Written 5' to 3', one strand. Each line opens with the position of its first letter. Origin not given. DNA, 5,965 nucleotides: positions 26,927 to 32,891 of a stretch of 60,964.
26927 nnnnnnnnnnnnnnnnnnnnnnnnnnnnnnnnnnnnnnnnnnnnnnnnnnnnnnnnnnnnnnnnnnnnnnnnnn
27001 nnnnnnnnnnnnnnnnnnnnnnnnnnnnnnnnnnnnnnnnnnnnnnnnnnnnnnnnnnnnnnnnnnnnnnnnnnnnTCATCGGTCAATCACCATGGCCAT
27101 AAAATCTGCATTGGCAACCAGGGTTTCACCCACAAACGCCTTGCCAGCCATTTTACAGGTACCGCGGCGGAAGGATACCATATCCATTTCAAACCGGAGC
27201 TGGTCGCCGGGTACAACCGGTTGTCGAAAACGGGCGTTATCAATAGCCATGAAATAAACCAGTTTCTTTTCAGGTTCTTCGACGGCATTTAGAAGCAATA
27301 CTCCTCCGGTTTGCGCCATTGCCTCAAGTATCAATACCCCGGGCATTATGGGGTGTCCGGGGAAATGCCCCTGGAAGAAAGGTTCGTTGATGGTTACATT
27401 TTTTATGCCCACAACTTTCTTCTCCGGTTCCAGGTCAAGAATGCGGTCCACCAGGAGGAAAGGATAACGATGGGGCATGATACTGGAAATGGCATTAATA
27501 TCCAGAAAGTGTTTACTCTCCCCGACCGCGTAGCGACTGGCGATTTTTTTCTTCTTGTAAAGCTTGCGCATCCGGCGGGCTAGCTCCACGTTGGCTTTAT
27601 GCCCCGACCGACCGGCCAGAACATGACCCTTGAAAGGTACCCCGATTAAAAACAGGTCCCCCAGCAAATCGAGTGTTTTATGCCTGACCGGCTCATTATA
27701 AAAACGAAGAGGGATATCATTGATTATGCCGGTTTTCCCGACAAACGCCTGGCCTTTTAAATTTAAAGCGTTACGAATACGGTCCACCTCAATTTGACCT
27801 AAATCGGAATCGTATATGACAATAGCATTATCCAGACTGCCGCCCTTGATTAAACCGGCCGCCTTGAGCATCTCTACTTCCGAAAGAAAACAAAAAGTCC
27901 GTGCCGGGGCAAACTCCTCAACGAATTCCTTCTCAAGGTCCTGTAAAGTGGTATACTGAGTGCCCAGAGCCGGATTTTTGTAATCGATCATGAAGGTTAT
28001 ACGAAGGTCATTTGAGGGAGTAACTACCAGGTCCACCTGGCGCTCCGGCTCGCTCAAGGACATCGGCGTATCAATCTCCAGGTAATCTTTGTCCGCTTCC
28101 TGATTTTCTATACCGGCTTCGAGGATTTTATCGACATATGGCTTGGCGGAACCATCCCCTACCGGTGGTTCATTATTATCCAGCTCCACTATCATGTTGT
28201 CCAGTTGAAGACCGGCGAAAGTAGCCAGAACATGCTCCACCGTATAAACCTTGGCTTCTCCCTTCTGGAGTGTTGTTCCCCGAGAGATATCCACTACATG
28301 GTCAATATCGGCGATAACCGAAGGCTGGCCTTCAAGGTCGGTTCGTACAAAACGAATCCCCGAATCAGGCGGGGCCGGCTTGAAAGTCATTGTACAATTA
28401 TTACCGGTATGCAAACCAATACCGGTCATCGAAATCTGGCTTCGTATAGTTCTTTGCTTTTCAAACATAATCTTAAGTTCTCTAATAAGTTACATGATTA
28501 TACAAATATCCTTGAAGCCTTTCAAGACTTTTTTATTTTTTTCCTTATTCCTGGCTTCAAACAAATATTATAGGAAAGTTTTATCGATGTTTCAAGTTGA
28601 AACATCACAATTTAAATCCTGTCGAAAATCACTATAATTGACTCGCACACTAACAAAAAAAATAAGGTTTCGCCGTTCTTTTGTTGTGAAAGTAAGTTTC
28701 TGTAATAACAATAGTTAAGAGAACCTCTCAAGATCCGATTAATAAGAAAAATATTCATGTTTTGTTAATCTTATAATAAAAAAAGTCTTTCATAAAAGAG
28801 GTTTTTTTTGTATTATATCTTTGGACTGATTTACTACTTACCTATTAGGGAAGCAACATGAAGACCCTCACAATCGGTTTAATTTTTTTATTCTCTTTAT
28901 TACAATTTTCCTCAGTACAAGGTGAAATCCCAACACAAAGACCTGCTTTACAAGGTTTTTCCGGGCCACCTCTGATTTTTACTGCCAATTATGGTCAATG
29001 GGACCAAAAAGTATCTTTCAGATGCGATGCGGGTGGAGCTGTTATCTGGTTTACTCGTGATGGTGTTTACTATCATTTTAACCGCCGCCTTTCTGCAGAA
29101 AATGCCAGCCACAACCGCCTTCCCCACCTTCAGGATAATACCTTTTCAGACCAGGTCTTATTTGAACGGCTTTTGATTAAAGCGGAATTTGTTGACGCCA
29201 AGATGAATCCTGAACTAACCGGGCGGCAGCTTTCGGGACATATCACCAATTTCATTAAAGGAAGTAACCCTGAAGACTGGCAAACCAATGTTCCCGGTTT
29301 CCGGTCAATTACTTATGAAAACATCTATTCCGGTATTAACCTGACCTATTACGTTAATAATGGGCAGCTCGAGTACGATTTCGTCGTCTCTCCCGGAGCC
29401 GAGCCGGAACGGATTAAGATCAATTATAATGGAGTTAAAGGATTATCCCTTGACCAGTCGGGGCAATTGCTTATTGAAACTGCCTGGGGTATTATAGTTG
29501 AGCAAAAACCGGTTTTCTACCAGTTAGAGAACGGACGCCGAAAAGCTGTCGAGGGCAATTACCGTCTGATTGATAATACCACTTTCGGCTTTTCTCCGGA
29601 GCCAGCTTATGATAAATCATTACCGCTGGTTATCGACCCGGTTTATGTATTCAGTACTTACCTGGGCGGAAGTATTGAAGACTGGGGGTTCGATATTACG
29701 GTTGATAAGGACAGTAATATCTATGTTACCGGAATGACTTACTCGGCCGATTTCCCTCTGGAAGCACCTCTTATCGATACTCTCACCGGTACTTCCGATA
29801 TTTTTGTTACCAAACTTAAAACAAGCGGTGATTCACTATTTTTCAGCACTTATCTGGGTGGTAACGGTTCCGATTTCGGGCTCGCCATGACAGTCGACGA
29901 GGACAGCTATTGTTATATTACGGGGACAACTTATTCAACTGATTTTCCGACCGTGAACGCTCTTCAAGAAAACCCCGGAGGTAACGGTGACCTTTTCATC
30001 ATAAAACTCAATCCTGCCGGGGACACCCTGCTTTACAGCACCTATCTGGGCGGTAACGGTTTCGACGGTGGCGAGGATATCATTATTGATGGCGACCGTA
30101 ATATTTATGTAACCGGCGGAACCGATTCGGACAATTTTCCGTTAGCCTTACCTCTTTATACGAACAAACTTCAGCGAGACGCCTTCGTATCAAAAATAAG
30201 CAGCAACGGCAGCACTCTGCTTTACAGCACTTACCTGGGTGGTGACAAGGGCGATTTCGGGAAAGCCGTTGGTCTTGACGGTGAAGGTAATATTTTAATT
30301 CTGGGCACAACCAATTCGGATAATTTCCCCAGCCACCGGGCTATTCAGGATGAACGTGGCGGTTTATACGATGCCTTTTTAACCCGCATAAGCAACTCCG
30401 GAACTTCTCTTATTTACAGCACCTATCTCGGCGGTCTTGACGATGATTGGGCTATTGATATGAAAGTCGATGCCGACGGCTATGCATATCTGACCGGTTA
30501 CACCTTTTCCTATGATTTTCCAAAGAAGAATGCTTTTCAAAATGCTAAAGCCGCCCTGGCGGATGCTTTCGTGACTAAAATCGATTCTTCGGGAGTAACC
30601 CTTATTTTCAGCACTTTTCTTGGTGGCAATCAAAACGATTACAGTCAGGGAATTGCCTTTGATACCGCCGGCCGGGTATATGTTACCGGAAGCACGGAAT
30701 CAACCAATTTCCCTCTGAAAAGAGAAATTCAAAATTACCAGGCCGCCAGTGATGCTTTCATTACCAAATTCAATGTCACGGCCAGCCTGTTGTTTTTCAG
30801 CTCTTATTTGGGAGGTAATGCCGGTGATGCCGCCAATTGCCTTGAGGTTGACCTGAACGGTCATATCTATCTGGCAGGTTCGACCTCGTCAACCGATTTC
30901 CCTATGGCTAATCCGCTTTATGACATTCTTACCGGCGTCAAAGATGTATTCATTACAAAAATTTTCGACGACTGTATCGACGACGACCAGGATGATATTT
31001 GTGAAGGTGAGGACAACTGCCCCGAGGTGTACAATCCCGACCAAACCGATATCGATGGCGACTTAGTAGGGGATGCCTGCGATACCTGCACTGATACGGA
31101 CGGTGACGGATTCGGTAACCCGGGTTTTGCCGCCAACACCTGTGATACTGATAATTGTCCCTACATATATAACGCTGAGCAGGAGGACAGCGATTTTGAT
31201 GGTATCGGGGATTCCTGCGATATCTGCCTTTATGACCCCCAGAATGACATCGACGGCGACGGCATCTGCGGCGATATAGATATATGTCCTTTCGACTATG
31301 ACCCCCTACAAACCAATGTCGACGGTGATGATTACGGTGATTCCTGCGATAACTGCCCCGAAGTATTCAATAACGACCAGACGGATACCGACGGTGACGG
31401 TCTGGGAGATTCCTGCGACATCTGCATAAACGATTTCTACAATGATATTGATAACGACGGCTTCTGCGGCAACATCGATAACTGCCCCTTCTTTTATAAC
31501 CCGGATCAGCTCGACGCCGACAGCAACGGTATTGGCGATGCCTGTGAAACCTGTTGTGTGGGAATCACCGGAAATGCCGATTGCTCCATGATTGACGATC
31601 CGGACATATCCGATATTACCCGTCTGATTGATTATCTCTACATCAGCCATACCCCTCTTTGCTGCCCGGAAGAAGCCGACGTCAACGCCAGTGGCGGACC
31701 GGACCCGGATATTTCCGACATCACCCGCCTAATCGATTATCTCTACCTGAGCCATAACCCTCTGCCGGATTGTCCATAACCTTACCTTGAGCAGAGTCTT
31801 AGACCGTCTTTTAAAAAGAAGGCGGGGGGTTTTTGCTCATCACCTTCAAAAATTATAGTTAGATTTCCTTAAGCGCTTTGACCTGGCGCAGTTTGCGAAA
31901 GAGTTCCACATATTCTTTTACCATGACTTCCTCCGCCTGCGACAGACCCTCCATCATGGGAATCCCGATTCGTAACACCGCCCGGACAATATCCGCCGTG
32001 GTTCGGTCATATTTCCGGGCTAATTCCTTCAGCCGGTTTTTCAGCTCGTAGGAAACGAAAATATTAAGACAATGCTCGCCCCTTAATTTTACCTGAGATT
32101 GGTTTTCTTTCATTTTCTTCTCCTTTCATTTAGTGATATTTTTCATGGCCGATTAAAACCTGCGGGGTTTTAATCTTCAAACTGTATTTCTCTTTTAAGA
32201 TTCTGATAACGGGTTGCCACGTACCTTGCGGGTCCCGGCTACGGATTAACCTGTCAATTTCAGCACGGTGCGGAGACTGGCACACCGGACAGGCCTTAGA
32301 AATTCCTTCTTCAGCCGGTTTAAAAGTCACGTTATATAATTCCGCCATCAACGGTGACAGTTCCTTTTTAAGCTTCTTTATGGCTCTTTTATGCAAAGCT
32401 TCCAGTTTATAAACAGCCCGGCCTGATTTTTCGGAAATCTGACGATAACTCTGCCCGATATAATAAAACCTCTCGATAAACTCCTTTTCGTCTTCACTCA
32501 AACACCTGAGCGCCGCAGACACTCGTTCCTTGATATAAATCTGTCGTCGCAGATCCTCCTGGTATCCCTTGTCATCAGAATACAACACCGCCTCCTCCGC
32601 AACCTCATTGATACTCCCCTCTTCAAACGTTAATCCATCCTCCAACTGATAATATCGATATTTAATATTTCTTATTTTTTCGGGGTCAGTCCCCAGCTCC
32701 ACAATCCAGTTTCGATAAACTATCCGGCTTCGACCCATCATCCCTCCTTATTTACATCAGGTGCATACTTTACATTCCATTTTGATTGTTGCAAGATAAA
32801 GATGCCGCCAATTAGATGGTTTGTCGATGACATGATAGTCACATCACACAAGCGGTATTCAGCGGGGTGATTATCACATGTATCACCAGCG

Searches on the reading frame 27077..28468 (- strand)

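Call 14: search_protein_families(library=pfam, proteins=[window:27077-28468:-], max_evalue=0.001)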
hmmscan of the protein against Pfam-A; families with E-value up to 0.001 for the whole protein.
window:27077-28468:- (463 aa): 4 families
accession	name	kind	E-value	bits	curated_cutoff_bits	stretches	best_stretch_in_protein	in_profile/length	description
PF03331.19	LpxC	-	2e-90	303.4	27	1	5-300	1-266/268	UDP-3-O-acyl N-acetylglycosamine deacetylase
PF07977.19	FabA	-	8.7e-37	126.3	23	1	331-454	1-137/138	FabA-like domain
PF22818.2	ApeI-like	-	0.00046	20.9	28.5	0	363-429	27-85/119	ApeI dehydratase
PF01575.25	MaoC_dehydratas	-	0.00098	19.2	27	0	387-438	58-109/123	MaoC like domain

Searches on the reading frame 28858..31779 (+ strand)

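Call 14: search_protein_families(library=pfam, proteins=[window:28858-31779:+], max_evalue=0.001)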
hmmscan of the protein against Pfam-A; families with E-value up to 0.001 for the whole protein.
window:28858-31779:+ (973 aa): 3 families
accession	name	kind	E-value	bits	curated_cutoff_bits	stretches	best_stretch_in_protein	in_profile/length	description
PF25778.1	DUF7948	-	2.2e-63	214.6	27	1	41-262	1-214/214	Domain of unknown function (DUF7948)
PF06739.17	SBBP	-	4.8e-46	154.9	20.5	6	265-300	2-38/38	Beta-propeller repeat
PF02412.23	TSP_3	-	7.1e-11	42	25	1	842-884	1-36/36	Thrombospondin type 3 repeat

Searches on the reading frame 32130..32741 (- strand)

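Call 14: search_protein_families(library=pfam, proteins=[window:32130-32741:-], max_evalue=0.001)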
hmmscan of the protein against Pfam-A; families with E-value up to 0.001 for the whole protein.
window:32130-32741:- (203 aa): 2 families
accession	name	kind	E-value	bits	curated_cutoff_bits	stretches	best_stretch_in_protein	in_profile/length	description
PF04545.22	Sigma70_r4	-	0.00018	21.4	24.1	0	77-126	1-50/50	Sigma-70, region 4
PF08281.18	Sigma70_r4_2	-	0.00047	20.2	25.7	1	72-124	2-54/54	Sigma-70, region 4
